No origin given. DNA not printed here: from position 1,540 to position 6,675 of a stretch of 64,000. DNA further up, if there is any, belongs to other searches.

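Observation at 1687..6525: One 1612-aa chain fusing a DEDDh exonuclease, a complete RecQ core and a complete UvrD/PcrA core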

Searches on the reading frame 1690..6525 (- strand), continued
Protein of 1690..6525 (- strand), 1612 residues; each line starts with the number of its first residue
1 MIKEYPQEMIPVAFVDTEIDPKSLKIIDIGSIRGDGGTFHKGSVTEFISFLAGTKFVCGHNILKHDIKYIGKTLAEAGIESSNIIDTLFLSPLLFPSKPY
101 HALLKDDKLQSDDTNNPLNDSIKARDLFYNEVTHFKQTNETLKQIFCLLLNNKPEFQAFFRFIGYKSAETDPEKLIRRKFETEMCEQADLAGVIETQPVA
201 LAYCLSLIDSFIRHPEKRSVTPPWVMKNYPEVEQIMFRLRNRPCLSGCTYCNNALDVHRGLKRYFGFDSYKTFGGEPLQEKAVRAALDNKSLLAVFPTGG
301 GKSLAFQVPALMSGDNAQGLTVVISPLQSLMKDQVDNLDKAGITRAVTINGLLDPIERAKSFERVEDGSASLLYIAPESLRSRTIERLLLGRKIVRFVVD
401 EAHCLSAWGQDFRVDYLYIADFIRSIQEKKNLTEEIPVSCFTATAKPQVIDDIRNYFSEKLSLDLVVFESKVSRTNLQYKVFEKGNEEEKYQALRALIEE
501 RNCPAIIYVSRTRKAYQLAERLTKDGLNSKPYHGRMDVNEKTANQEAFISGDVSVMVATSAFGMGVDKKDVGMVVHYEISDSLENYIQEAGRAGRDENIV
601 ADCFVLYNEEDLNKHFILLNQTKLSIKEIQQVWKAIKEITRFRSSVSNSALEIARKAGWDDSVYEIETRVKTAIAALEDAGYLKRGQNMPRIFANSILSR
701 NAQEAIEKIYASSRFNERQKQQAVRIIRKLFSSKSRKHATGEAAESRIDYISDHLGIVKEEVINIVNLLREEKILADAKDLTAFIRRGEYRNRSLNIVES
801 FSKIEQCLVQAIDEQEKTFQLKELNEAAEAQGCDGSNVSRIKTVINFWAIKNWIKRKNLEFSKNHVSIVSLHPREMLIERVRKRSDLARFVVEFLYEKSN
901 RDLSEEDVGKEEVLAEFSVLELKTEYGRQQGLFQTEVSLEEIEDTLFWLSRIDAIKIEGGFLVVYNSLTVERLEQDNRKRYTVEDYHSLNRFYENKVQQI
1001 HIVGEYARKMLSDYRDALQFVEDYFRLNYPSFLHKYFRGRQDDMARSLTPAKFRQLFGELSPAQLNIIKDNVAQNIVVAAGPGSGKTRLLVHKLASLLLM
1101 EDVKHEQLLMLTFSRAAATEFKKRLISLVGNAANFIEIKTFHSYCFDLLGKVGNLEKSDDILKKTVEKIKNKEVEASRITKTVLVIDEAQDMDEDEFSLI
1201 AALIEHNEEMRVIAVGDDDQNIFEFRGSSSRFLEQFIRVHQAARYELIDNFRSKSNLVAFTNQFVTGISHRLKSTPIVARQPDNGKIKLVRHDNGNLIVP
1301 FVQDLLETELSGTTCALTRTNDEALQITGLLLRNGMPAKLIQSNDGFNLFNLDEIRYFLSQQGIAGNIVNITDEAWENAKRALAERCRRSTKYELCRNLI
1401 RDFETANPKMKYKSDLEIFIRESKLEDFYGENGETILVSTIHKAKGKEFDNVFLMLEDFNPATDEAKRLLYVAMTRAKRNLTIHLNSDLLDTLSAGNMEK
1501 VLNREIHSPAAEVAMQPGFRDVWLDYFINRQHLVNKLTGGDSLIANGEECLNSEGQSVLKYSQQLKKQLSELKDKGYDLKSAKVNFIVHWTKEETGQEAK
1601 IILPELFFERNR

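Call 12: find_encoding_contigs(protein=P0059, flank=10000, max_places=3)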
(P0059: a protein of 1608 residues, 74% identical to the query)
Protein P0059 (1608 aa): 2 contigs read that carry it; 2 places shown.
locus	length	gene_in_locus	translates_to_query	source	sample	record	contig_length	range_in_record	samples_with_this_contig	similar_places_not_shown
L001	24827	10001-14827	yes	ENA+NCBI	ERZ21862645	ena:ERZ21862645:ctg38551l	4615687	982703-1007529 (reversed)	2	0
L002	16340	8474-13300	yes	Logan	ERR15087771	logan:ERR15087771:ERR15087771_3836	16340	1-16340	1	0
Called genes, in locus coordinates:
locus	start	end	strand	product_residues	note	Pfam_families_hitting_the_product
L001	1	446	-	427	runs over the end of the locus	PF13579:Glyco_trans_4_4, PF13439:Glyco_transf_4, PF00534:Glycos_transf_1, PF13692:Glyco_trans_1_4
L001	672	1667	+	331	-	PF20030:bpMoxR, PF07726:AAA_3, PF07728:AAA_5, PF17863:AAA_lid_2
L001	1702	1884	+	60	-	-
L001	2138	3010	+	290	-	PF01882:DUF58, PF13519:VWA_2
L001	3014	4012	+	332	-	-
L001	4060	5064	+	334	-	PF07584:BatA, PF00092:VWA, PF13519:VWA_2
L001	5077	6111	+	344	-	PF07584:BatA (weak), PF00092:VWA, PF13519:VWA_2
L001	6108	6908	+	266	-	-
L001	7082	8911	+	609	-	PF13584:BatD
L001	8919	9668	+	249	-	PF13432:TPR_16, PF13176:TPR_7 (faint), PF13414:TPR_11, PF00515:TPR_1, PF07719:TPR_2, PF13181:TPR_8 (weak), PF13414:TPR_11 (weak), PF08239:SH3_3 (weak), +1 more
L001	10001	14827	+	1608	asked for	PF00270:DEAD, PF00271:Helicase_C, PF00580:UvrD-helicase, PF02562:PhoH (weak), PF13245:AAA_19, PF00580:UvrD-helicase, PF13361:UvrD_C, PF13538:UvrD_C_2, +3 more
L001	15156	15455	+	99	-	PF05973:Gp49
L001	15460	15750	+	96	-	PF21716:dnstrm_HI1420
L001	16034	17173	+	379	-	PF02811:PHP (faint), PF16392:DUF5001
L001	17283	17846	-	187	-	PF00578:AhpC-TSA, PF00085:Thioredoxin, PF08534:Redoxin (weak)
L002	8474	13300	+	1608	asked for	PF00270:DEAD, PF00271:Helicase_C, PF00580:UvrD-helicase, PF02562:PhoH (weak), PF13245:AAA_19, PF00580:UvrD-helicase, PF13361:UvrD_C, PF13538:UvrD_C_2, +3 more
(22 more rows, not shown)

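Call 13: find_encoding_contigs(protein=P0094, flank=10000, max_places=3)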
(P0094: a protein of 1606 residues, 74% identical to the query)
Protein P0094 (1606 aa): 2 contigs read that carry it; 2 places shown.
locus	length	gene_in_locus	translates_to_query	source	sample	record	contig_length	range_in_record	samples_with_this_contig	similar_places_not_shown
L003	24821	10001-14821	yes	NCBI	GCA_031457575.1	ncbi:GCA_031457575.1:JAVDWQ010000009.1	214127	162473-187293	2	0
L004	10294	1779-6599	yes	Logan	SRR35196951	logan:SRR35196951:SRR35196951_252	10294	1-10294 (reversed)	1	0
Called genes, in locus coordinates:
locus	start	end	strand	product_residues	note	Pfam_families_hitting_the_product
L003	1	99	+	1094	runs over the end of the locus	PF00873:ACR_tran, PF03176:MMPL (weak)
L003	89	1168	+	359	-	PF25917:BSH_RND, PF25973:BSH_CzcB, PF25954:Beta-barrel_RND_2, PF25989:YknX_C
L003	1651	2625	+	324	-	-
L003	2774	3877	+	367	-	-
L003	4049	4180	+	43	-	-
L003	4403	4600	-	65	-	-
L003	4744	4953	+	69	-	PF13443:HTH_26, PF01381:HTH_3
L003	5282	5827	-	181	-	-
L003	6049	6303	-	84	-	-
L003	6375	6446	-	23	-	-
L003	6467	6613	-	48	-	-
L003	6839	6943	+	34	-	-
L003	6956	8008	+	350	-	PF18950:DUF5694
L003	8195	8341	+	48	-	-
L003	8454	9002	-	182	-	PF01965:DJ-1_PfpI, PF00117:GATase (weak)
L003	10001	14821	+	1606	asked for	PF00270:DEAD, PF00271:Helicase_C, PF00580:UvrD-helicase, PF13245:AAA_19, PF13401:AAA_22, PF00580:UvrD-helicase, PF13361:UvrD_C, PF13538:UvrD_C_2, +6 more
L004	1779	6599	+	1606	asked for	PF00270:DEAD, PF00271:Helicase_C, PF00580:UvrD-helicase, PF13245:AAA_19, PF13401:AAA_22, PF00580:UvrD-helicase, PF13361:UvrD_C, PF13538:UvrD_C_2, +6 more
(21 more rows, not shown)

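Call 17: find_encoding_contigs(protein=P0062, flank=10000, max_places=2)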
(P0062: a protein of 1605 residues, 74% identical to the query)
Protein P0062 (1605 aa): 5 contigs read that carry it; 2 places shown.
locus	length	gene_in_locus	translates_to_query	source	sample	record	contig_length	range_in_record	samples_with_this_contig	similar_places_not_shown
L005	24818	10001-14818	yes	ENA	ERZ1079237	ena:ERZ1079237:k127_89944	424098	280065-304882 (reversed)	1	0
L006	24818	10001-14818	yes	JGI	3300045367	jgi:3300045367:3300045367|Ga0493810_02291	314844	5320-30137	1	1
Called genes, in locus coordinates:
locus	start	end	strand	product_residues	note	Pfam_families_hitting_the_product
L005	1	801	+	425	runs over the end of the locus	PF01420:Methylase_S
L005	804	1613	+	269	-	-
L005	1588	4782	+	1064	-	PF04851:ResIII, PF00270:DEAD, PF00271:Helicase_C (faint)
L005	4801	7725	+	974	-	PF04313:HSDR_N, PF00270:DEAD (weak), PF04851:ResIII, PF18766:SWI2_SNF2, PF22679:T1R_D3-like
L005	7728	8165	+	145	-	PF01863:YgjP-like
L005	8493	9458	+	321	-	PF00075:RNase_H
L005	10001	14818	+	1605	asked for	PF00270:DEAD, PF00271:Helicase_C, PF00580:UvrD-helicase, PF13245:AAA_19, PF00580:UvrD-helicase, PF13361:UvrD_C, PF13361:UvrD_C, PF13538:UvrD_C_2, +5 more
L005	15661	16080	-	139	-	PF01740:STAS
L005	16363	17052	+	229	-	PF13561:adh_short_C2, PF23441:SDR (faint), PF00106:adh_short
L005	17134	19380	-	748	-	PF00141:peroxidase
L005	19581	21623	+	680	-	PF04851:ResIII, PF17757:UvrB_inter, PF27431:UvrB_3rd, PF00271:Helicase_C, PF12344:UvrB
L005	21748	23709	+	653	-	PF07719:TPR_2 (faint), PF00515:TPR_1 (faint), PF13181:TPR_8 (faint), PF14938:SNAP (weak), PF13424:TPR_12, PF07536:HWE_HK (weak), PF07568:HisKA_2, PF02518:HATPase_c, +2 more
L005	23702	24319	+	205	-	PF00072:Response_reg, PF00196:GerE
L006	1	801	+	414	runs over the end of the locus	PF01420:Methylase_S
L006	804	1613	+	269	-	-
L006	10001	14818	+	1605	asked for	PF00270:DEAD, PF00271:Helicase_C, PF00580:UvrD-helicase, PF13245:AAA_19, PF00580:UvrD-helicase, PF13361:UvrD_C, PF13361:UvrD_C, PF13538:UvrD_C_2, +5 more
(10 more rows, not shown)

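Call 18: find_encoding_contigs(protein=P0040, flank=10000, max_places=2)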
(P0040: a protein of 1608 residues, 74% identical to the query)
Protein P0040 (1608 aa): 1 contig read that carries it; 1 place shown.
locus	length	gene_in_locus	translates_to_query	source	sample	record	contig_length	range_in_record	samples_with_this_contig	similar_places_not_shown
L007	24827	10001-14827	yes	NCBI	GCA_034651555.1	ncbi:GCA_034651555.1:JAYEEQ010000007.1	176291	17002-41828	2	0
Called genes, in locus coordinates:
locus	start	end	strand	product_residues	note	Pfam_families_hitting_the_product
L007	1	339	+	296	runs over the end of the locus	PF28008:EboA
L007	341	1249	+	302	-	PF01026:TatD_DNase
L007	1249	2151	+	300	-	PF01040:UbiA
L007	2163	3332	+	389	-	PF00465:Fe-ADH (weak), PF13685:Fe-ADH_2 (weak), PF01761:DHQ_synthase, PF24621:DHQS_C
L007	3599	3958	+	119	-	PF05635:23S_rRNA_IVP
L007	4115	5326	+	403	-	PF01261:AP_endonuc_2 (faint)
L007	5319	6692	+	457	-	PF01663:Phosphodiest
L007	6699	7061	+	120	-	PF15071:TMEM220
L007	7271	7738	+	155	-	-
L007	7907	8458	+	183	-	-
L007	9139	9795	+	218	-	PF24521:Ank_KRIT1 (faint), PF12796:Ank_2, PF00023:Ank (weak), PF13637:Ank_4, PF12796:Ank_2, PF13637:Ank_4, PF13857:Ank_5, PF13637:Ank_4 (weak), +1 more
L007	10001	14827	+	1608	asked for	PF00270:DEAD, PF00271:Helicase_C, PF00580:UvrD-helicase, PF13245:AAA_19, PF13401:AAA_22, PF00580:UvrD-helicase, PF13361:UvrD_C, PF13538:UvrD_C_2, +6 more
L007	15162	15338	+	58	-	PF14367:DUF4411 (weak)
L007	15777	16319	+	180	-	PF07463:NUMOD4 (weak), PF13392:HNH_3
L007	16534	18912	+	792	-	PF10101:DUF2339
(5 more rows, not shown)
